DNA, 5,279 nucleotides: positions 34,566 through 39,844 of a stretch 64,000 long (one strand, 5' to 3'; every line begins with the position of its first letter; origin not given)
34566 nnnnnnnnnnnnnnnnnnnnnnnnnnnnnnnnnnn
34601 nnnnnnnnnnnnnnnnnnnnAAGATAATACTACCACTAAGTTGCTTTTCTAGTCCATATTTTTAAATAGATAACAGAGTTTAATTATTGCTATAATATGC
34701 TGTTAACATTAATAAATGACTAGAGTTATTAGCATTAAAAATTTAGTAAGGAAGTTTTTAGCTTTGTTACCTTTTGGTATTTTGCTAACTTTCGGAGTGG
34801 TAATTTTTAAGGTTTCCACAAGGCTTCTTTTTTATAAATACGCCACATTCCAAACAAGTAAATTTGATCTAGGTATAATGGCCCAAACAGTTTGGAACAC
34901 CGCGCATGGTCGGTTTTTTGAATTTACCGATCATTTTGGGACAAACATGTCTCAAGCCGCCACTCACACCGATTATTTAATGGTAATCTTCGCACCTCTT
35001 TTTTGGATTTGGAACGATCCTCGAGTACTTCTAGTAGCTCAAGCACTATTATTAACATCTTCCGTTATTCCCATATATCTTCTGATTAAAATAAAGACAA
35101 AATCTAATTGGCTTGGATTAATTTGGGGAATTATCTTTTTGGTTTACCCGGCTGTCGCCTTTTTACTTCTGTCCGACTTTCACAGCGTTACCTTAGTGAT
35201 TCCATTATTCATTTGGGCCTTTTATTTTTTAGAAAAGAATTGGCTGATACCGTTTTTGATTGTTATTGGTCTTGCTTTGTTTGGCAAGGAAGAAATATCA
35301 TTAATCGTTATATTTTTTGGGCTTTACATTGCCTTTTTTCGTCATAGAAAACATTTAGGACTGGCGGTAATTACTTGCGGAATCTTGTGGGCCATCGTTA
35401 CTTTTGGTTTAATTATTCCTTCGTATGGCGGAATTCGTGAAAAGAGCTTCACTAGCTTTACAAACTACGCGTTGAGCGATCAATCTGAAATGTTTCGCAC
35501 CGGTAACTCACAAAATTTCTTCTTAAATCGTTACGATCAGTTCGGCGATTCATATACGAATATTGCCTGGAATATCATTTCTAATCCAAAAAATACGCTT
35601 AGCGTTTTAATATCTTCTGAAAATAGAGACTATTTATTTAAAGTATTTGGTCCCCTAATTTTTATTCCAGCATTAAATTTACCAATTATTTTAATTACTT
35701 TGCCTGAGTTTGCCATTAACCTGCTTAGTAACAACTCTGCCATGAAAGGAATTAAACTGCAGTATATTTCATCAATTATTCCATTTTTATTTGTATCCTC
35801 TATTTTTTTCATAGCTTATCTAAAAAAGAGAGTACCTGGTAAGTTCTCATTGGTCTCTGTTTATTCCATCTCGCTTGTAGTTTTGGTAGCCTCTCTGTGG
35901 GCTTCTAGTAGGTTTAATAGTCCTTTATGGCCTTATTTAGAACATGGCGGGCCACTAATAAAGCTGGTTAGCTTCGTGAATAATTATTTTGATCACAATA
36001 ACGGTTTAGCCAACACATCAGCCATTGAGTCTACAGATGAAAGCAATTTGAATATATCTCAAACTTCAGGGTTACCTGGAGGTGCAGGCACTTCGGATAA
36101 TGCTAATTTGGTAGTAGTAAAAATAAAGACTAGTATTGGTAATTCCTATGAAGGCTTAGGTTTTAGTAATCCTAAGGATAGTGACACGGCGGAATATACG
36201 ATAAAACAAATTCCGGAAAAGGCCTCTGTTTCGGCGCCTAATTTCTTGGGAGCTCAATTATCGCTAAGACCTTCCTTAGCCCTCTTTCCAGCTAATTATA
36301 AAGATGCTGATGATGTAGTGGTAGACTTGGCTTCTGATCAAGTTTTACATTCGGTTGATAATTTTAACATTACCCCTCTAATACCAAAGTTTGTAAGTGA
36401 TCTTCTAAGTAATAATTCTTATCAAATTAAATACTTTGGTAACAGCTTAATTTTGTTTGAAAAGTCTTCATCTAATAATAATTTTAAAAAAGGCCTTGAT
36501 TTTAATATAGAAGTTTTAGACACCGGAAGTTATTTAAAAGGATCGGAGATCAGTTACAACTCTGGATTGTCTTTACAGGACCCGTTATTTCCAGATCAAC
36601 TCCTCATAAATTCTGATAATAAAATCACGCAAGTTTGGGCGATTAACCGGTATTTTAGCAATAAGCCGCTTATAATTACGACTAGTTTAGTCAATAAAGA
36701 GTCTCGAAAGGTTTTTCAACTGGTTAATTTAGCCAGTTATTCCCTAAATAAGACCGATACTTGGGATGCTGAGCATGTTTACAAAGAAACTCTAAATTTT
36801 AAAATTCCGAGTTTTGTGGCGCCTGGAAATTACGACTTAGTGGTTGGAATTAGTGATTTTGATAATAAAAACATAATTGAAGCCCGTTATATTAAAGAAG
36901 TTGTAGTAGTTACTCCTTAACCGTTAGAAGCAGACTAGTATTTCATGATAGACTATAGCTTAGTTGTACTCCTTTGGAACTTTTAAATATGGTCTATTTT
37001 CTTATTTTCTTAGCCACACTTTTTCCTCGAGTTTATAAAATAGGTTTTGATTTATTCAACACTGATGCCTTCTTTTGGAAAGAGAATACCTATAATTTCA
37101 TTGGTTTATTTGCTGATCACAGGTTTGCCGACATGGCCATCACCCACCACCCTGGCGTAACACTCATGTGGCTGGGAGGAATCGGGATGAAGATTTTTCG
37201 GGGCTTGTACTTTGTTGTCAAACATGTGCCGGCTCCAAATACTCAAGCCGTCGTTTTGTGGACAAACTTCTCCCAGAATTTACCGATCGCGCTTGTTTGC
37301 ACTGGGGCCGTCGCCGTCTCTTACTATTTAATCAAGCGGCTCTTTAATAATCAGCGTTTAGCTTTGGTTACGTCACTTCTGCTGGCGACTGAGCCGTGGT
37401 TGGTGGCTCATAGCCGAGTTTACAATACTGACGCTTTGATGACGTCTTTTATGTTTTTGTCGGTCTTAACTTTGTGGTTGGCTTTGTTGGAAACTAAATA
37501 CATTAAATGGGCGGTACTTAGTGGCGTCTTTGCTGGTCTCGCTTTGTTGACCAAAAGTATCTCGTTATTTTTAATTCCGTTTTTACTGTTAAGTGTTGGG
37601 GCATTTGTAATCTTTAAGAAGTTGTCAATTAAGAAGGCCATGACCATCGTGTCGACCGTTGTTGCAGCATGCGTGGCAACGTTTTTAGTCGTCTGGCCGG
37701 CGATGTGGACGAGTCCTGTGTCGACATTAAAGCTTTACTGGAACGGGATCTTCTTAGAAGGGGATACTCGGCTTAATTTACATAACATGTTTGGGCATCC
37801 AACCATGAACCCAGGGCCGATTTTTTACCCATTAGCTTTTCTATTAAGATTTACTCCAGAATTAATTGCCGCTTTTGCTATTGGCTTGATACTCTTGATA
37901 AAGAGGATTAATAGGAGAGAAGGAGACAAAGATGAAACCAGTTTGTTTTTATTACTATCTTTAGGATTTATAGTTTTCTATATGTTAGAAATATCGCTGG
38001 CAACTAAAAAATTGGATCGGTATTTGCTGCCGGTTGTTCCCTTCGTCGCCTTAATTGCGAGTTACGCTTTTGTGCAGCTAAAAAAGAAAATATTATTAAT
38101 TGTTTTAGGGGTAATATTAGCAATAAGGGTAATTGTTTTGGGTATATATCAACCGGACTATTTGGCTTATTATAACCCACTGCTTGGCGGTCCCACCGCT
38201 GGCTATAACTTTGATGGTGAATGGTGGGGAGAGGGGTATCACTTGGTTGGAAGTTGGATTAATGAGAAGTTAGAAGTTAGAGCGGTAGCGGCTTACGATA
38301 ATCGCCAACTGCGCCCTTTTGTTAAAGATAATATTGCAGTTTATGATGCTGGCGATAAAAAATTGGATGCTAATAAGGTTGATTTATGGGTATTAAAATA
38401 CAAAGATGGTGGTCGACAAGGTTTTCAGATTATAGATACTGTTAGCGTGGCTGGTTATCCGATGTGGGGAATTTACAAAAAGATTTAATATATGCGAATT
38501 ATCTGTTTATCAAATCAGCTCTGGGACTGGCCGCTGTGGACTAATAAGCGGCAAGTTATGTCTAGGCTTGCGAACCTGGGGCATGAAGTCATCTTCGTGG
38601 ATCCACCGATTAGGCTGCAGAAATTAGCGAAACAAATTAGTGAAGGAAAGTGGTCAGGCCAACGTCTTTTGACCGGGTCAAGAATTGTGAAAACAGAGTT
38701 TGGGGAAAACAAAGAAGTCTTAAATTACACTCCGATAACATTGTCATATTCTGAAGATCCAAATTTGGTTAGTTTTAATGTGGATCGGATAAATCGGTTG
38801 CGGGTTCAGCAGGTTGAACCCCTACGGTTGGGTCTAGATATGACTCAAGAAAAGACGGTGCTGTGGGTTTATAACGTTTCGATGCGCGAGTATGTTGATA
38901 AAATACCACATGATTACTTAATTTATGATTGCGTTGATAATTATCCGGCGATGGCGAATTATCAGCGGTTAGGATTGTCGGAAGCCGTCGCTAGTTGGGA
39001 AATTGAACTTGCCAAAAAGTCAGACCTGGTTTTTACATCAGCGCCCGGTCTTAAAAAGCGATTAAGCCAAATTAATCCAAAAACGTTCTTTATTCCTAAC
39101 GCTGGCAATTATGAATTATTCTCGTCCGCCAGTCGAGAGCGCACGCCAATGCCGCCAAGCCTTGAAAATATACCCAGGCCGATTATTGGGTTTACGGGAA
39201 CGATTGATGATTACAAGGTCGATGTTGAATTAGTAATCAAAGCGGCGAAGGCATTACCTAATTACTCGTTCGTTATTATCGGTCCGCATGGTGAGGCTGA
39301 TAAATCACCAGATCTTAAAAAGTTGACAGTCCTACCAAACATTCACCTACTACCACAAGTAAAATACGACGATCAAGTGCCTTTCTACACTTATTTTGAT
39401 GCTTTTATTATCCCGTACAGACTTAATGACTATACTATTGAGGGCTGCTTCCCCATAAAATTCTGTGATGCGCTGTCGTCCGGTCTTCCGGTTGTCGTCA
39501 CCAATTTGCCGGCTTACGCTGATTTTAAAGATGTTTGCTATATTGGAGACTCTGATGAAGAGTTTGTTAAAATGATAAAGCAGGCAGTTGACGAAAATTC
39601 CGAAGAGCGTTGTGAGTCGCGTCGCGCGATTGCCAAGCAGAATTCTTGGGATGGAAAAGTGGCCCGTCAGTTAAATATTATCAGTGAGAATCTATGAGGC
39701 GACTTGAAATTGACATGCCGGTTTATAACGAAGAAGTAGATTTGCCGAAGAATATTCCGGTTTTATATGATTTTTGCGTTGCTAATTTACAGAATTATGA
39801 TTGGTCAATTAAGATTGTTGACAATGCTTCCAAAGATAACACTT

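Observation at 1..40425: About 40 kb surface-glycosylation super-island packed with GT-C-fold membrane glycosyltransferase candidates and soluble DPM1-like donor synthases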

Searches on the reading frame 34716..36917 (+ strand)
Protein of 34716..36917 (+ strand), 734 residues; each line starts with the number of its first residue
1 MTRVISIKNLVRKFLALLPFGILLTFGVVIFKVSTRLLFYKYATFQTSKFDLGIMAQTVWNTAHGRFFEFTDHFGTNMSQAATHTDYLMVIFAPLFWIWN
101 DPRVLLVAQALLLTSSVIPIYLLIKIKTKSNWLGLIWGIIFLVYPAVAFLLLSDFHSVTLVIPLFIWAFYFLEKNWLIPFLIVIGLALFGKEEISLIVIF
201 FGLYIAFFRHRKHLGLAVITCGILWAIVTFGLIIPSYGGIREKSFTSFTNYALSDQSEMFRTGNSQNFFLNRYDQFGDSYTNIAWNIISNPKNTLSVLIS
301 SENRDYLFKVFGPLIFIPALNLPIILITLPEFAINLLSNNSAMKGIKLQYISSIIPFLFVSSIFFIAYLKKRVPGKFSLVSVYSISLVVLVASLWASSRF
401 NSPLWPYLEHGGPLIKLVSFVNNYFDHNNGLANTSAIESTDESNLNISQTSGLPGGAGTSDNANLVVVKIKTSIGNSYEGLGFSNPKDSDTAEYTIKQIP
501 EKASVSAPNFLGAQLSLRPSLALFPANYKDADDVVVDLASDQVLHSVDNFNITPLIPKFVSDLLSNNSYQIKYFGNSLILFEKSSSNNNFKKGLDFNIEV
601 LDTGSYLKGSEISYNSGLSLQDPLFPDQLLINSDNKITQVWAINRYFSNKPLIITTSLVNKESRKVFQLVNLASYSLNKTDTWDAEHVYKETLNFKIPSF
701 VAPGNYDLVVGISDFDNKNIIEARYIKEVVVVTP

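Call 6: search_protein_families(library=pfam, proteins=[window:34716-36917:+], max_evalue=0.01)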
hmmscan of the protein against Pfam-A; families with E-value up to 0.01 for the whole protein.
window:34716-36917:+ (734 aa): 1 family
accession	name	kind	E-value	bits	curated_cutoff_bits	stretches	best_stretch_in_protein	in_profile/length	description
PF09852.15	DUF2079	-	6.9e-54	184.1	28.2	2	42-410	2-358/459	Predicted membrane protein (DUF2079)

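Call 22: search_protein_families(library=ncbifam, proteins=[window:34716-36917:+], max_evalue=0.001)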
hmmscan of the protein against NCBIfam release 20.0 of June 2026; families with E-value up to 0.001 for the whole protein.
window:34716-36917:+ (734 aa): 0 families

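Call 43: search_solved_structures(query=window:34716-36917:+, max_evalue=1)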
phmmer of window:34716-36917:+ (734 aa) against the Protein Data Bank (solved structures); distinct sequences matched with E-value up to 1: 0.

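Call 100: find_related_loci(query=window:34716-36917:+, collection=viral_contigs, flank=8000)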
Query window:34716-36917:+ (734 aa) in viral_contigs; peptide patterns used: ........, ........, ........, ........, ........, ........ (x = any residue, [..] = any of these).
7 stretches matched a pattern, but none encodes a relative of the query by tblastn (E <= 1e-3).

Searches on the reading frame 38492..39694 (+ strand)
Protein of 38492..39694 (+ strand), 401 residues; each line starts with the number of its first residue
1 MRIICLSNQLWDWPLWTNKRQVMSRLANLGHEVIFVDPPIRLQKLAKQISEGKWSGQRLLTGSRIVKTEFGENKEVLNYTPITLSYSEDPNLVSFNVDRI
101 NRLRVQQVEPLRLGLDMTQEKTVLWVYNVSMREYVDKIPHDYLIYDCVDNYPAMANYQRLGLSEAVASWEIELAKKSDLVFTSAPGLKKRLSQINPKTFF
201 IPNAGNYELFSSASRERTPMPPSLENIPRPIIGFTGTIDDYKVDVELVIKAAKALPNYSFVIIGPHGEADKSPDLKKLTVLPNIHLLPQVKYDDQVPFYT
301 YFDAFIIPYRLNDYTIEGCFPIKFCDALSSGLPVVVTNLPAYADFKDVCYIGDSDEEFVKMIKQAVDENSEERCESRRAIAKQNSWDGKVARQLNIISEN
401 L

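Call 6: search_protein_families(library=pfam, proteins=[window:38492-39694:+], max_evalue=0.01)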
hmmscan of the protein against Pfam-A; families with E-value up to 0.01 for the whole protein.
window:38492-39694:+ (401 aa): 3 families
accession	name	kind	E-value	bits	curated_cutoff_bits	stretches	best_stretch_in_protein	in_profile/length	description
PF13692.12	Glyco_trans_1_4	-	2.6e-12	47.7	27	1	229-364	1-138/142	Glycosyl transferases group 1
PF00534.26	Glycos_transf_1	-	3e-11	43.6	26.4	1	228-372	14-160/172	Glycosyl transferases group 1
PF13524.12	Glyco_trans_1_2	-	0.0002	21.8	25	1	247-382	4-123/144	Glycosyl transferase-like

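Call 101: search_protein_families(library=ncbifam, proteins=[window:38492-39694:+], max_evalue=0.00001)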
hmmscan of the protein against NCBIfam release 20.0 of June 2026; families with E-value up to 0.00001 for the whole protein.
window:38492-39694:+ (401 aa): 2 families
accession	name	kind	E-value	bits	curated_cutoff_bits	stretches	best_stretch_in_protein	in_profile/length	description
NF047676.1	TeichurnBiosyTuaH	equivalog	3.7e-25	88.6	550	1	115-388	91-375/384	teichuronic acid biosynthesis protein TuaH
NF053513.1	Gtran_IagA_BgsA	equivalog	4.1e-07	29.3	460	1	248-396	179-326/333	LTA glycolipid anchor biosynthesis glycosyltransferase, IagA/BgsA family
